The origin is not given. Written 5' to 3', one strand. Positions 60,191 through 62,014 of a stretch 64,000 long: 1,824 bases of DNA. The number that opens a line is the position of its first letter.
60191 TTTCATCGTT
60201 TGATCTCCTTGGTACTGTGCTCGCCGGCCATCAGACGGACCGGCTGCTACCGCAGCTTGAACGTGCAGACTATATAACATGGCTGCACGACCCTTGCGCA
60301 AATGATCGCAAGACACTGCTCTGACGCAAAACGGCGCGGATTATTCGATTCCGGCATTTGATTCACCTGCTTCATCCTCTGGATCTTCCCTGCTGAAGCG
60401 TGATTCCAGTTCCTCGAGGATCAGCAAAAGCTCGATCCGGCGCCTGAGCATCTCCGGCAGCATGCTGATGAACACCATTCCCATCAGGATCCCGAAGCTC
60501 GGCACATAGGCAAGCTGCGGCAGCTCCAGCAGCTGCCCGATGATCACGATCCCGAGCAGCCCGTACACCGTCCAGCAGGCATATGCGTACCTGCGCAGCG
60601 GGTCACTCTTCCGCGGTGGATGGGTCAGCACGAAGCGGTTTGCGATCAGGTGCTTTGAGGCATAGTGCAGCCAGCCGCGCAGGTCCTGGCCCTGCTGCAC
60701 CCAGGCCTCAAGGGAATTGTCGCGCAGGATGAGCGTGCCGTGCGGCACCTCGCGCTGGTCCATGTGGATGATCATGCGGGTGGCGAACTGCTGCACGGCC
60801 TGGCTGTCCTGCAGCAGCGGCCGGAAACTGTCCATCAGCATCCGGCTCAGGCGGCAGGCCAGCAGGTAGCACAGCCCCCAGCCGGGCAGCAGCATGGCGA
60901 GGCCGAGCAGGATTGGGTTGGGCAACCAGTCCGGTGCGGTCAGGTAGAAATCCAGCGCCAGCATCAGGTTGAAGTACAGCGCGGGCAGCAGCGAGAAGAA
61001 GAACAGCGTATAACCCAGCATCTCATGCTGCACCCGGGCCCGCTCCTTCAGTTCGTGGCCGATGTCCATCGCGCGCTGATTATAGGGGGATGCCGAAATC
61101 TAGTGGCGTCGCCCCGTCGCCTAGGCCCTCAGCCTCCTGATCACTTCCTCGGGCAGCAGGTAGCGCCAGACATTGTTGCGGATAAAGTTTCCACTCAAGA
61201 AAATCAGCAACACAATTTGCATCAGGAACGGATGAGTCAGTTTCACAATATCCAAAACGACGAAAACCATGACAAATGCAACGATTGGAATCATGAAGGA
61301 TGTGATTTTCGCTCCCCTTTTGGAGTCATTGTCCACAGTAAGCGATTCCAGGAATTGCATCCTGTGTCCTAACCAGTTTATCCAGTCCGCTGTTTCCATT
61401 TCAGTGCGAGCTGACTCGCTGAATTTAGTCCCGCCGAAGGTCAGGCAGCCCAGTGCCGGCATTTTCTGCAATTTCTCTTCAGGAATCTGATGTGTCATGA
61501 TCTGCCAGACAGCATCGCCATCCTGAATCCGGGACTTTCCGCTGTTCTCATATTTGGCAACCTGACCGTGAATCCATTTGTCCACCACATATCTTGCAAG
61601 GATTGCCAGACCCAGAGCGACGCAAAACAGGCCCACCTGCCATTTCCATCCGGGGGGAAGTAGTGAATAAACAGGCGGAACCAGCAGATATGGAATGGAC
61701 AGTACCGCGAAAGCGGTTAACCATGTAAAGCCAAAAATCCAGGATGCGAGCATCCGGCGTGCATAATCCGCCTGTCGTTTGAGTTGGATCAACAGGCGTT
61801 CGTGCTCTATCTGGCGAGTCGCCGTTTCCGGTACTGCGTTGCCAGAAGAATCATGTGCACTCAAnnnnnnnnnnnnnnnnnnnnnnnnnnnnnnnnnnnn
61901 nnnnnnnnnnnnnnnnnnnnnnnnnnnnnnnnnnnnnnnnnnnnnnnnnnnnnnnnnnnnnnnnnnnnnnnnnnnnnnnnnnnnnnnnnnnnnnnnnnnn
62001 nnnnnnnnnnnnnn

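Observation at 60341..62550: Second, divergent copy of the 3-paralog 4-TM operon (triplet 2) with the same internal logic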

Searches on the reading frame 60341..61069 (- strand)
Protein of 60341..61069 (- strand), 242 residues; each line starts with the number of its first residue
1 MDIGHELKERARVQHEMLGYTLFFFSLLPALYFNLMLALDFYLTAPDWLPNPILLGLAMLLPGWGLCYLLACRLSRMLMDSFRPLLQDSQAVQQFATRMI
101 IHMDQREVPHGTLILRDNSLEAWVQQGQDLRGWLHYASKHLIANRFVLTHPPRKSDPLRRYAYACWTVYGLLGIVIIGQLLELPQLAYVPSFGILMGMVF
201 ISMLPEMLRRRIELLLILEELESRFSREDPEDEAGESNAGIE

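Call 6: search_protein_families(library=pfam, proteins=[window:60341-61069:-], max_evalue=1)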
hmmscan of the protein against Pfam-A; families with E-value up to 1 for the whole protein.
window:60341-61069:- (242 aa): 0 families

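Call 7: search_protein_families(library=ncbifam, proteins=[window:60341-61069:-], max_evalue=1)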
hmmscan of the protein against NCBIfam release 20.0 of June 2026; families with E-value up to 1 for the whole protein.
window:60341-61069:- (242 aa): 0 families

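Call 63: search_protein_families(library=padloc, proteins=[window:60341-61069:-], max_evalue=1)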
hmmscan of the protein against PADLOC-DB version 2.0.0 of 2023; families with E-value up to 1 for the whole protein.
window:60341-61069:- (242 aa): 0 families

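Call 98: search_protein_families(library=phrogs, proteins=[window:60341-61069:-], max_evalue=0.1)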
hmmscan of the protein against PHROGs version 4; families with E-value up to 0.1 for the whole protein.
window:60341-61069:- (242 aa): 0 families

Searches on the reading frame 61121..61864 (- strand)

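Call 6: search_protein_families(library=pfam, proteins=[window:61121-61864:-], max_evalue=1)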
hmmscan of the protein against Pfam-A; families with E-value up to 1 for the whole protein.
window:61121-61864:- (247 aa): 1 family
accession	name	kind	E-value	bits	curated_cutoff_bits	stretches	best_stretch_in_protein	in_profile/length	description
PF24044.1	DUF7353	-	0.17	12.1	27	1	17-46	6-35/60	Domain of unknown function (DUF7353)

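Call 7: search_protein_families(library=ncbifam, proteins=[window:61121-61864:-], max_evalue=1)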
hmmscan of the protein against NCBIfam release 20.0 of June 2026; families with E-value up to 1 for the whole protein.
window:61121-61864:- (247 aa): 1 family
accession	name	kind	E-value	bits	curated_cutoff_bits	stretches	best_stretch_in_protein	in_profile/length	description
NF010723.1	PRK14125.1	equivalog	0.12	12.4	60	0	89-129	14-53/87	cell division suppressor protein YneA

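Call 63: search_protein_families(library=padloc, proteins=[window:61121-61864:-], max_evalue=1)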
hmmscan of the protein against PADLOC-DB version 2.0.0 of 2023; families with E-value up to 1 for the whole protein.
window:61121-61864:- (247 aa): 0 families

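Call 98: search_protein_families(library=phrogs, proteins=[window:61121-61864:-], max_evalue=0.1)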
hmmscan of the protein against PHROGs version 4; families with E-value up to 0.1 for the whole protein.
window:61121-61864:- (247 aa): 0 families
